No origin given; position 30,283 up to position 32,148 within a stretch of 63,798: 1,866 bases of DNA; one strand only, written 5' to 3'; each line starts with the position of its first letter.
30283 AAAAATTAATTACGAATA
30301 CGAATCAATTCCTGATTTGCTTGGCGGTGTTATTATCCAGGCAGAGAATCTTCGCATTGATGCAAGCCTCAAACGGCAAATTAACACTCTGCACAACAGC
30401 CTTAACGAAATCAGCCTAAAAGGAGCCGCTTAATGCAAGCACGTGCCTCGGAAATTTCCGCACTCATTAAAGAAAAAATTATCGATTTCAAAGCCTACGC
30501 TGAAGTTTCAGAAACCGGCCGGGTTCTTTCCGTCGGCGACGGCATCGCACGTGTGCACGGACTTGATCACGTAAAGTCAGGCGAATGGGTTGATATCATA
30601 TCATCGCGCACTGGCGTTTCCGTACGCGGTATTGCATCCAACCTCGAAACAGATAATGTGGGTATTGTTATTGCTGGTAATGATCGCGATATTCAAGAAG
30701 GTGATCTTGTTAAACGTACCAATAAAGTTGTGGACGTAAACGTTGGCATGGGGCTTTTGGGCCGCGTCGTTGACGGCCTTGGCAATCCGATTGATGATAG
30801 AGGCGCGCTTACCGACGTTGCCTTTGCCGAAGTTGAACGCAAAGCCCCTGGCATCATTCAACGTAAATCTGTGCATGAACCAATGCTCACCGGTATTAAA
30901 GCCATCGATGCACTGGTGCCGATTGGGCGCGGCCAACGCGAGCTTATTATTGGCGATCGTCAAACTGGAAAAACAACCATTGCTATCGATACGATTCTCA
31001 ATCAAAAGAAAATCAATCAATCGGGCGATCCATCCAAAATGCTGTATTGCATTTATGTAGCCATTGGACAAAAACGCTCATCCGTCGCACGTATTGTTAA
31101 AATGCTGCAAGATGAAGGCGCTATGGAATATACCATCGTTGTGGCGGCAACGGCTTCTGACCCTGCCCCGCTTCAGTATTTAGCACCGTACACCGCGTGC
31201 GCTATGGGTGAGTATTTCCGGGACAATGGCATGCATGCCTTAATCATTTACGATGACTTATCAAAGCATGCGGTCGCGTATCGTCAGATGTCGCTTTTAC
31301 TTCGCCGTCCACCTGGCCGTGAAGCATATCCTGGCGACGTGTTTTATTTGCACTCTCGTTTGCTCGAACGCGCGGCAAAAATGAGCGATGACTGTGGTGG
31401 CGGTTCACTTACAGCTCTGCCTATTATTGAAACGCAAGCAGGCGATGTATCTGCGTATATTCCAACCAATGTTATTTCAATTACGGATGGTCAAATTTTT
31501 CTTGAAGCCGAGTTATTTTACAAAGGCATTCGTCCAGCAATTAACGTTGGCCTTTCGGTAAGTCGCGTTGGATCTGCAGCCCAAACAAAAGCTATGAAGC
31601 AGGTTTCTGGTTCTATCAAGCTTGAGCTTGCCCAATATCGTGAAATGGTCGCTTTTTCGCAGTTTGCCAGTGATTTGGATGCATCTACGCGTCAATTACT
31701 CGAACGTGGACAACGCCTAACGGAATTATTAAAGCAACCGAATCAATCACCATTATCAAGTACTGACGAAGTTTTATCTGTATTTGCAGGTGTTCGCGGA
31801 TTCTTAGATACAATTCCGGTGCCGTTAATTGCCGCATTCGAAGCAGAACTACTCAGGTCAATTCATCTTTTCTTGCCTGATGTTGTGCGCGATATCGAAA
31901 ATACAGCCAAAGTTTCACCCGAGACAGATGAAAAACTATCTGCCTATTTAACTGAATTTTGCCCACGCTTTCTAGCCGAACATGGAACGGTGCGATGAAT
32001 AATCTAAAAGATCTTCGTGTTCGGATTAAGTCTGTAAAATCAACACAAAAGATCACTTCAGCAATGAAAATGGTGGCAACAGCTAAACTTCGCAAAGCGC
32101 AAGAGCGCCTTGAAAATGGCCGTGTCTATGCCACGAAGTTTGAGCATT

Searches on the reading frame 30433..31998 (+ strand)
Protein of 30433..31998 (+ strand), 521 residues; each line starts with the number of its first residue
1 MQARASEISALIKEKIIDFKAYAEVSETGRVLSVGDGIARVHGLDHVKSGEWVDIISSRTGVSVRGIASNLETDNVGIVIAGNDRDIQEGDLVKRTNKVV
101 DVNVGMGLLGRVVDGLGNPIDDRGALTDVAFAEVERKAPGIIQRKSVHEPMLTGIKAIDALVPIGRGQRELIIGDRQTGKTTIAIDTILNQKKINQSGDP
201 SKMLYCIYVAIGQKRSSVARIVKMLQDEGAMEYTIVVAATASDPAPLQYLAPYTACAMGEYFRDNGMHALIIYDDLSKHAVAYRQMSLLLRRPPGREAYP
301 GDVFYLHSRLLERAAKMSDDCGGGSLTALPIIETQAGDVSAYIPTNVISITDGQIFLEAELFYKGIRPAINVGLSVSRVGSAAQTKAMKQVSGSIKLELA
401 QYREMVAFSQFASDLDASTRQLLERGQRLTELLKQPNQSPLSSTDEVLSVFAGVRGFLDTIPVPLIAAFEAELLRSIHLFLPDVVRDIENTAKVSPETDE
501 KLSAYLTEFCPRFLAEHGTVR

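Call 27: search_protein_families(library=ncbifam, proteins=[window:30433-31998:+], max_evalue=0.00001)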
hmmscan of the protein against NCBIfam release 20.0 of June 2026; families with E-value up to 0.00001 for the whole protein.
window:30433-31998:+ (521 aa): 32 families (the best 25 are shown)
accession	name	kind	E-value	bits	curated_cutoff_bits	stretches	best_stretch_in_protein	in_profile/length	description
TIGR00962.1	atpA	equivalog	1.8e-238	792.3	484.45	1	4-513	3-501/503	F0F1 ATP synthase subunit alpha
NF009884.0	PRK13343.1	equivalog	9e-202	671.2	554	1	2-513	4-502/507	F0F1 ATP synthase subunit alpha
TIGR03324.1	alt_F1F0_F1_al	exception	4.1e-173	576.6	750.5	1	13-502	13-489/497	alternate F1F0 ATPase, F1 subunit alpha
NF045863.1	glide_MMOB1660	exception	2.1e-125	419.6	600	1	31-459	3-423/515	MMOB1660 family gliding motility ATPase complex subunit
NF005523.0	PRK07165.1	equivalog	1.4e-101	340.7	414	1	30-447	6-412/509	ATP F0F1 synthase subunit alpha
NF045936.2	MSC_0619_alpha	exception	3.7e-97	326.1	520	1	59-443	28-404/505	MSC_0619 family F1-like ATPase alpha subunit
TIGR02546.1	III_secr_ATP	equivalog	5.1e-60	203.3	604.75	1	25-442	3-410/423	type III secretion system ATPase SctN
TIGR03496.1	FliI_clade1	equivalog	1.4e-57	195.4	619.1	1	29-444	1-405/414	flagellar protein export ATPase FliI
TIGR03497.1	FliI_clade2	equivalog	1.2e-53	182.6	629.8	1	29-441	1-400/413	flagellar protein export ATPase FliI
TIGR03498.1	FliI_clade3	equivalog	1.7e-52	178.5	587.45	1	29-446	1-410/418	flagellar protein export ATPase FliI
NF006575.0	PRK09099.1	subfamily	7.9e-52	176.5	706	1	9-451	8-437/443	type III secretion system ATPase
TIGR01026.1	fliI_yscN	subfamily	1.5e-51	175.6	379.5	1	19-438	15-423/440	FliI/YscN family ATPase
NF003235.0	PRK04196.1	subfamily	1.2e-49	169.2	349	1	30-385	8-358/462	V-type ATP synthase subunit B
NF005391.0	PRK06936.1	equivalog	2.6e-49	168.2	657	1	23-442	19-426/439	type III secretion system ATPase SctN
NF005295.0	PRK06820.1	equivalog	3.1e-48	164.9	690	1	22-443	24-427/440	EscN/YscN/HrcN family type III secretion system ATPase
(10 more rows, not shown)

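Call 71: list_cluster_members(proteins=[window:30433-31998:+, window:61797-63287:-, window:14942-16210:-, window:2096-3172:+, window:57853-58551:-, window:58638-59054:-])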
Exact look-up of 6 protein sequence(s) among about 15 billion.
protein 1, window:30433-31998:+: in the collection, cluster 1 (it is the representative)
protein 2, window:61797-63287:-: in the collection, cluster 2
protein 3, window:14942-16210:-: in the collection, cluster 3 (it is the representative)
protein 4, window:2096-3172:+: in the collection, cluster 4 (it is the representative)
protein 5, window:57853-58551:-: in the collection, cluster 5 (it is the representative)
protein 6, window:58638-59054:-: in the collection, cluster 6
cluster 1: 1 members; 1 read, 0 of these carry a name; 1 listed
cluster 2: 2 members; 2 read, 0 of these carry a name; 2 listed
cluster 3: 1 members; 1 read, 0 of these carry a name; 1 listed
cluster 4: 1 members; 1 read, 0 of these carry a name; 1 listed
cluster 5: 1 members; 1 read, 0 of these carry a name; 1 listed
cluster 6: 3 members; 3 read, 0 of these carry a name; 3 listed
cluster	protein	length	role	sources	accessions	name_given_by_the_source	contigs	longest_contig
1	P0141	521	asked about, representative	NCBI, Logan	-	-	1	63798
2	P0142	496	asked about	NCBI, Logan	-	-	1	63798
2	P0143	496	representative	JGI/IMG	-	-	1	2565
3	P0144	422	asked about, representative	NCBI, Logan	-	-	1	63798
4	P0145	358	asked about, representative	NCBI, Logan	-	-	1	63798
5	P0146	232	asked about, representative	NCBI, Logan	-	-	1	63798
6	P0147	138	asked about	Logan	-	-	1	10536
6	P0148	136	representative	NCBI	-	-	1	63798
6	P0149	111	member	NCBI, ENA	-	-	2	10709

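Call 72: find_encoding_contigs(protein=P0149, flank=10000, max_places=4)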
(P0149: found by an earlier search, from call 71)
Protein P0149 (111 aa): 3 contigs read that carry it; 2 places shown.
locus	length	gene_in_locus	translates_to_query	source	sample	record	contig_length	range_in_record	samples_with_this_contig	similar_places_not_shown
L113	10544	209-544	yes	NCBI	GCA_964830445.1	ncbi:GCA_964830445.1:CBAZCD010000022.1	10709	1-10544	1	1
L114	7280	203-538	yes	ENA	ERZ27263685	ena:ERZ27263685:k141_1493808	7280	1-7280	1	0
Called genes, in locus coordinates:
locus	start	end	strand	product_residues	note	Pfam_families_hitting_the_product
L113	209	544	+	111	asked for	-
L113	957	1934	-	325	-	PF20042:DUF6444, PF13005:zf-IS66 (weak), PF03050:DDE_Tnp_IS66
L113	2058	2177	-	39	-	-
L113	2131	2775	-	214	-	-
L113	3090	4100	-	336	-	PF12784:PDDEXK_2, PF27070:HTH_Rpn_C (weak)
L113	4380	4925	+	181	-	PF13420:Acetyltransf_4 (weak), PF00583:Acetyltransf_1, PF13673:Acetyltransf_10, PF13508:Acetyltransf_7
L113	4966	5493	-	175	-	-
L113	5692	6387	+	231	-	PF06080:DUF938 (faint), PF02390:Methyltransf_4, PF13847:Methyltransf_31 (faint), PF13649:Methyltransf_25 (weak)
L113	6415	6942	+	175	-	PF00719:Pyrophosphatase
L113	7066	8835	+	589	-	PF02366:PMT, PF13231:PMT_2, PF18583:Arnt_C (weak)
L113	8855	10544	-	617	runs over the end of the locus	?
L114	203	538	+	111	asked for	-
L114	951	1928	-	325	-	PF20042:DUF6444, PF13005:zf-IS66 (weak), PF03050:DDE_Tnp_IS66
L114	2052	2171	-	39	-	-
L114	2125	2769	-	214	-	-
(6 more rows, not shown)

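Call 73: find_homologous_proteins(query=window:30433-31998:+, max_evalue=1e-100)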
Query window:30433-31998:+ (521 aa): 8000 proteins with E <= 1e-100 among 8000 candidates; the best 120 are listed.
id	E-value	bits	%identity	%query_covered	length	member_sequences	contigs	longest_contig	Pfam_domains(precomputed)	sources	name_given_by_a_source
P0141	0.0e+0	1139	100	100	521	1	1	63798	PF00306.33,PF02874.30,PF00006.32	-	-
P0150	0.0e+0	1061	93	99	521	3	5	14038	PF00306.33,PF02874.30,PF00006.32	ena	-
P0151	0.0e+0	1038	91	99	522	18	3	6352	PF00306.33,PF02874.30,PF00006.32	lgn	-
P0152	0.0e+0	1021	89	99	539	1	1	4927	PF00306.33,PF02874.30,PF00006.32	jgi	jgi:F-type H+-transporting ATPase subunit alpha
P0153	0.0e+0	1019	89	100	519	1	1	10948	PF00306.33,PF02874.30,PF00006.32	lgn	-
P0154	0.0e+0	1009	88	100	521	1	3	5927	PF00306.33,PF02874.30,PF00006.32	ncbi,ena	-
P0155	5.2e-294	993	88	100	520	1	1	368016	PF00306.33,PF02874.30,PF00006.32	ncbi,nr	ncbi:MAG: F0F1 ATP synthase subunit alpha [Candidatus Paracaedibacteraceae bacterium]|nr:F0F1 ATP sy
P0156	2.3e-290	981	87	99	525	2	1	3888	PF00306.33,PF02874.30,PF00006.32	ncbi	-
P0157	9.4e-289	976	86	99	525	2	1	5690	PF00306.33,PF02874.30,PF00006.32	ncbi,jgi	jgi:F-type H+-transporting ATPase subunit alpha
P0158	2.9e-288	974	86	100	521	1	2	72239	PF00306.33,PF02874.30,PF00006.32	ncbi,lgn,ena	-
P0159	8.8e-288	973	86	100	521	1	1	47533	PF00306.33,PF02874.30,PF00006.32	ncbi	-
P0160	1.0e-257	873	76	99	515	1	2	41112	PF00306.33,PF02874.30,PF00006.32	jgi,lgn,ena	-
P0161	1.7e-257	873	76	98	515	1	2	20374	PF00306.33,PF02874.30,PF00006.32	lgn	-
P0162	3.5e-257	872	77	98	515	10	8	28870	PF00306.33,PF02874.30,PF00006.32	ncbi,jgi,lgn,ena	-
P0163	4.0e-255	865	76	99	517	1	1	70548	PF00306.33,PF02874.30,PF00006.32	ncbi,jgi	jgi:F-type H+-transporting ATPase subunit alpha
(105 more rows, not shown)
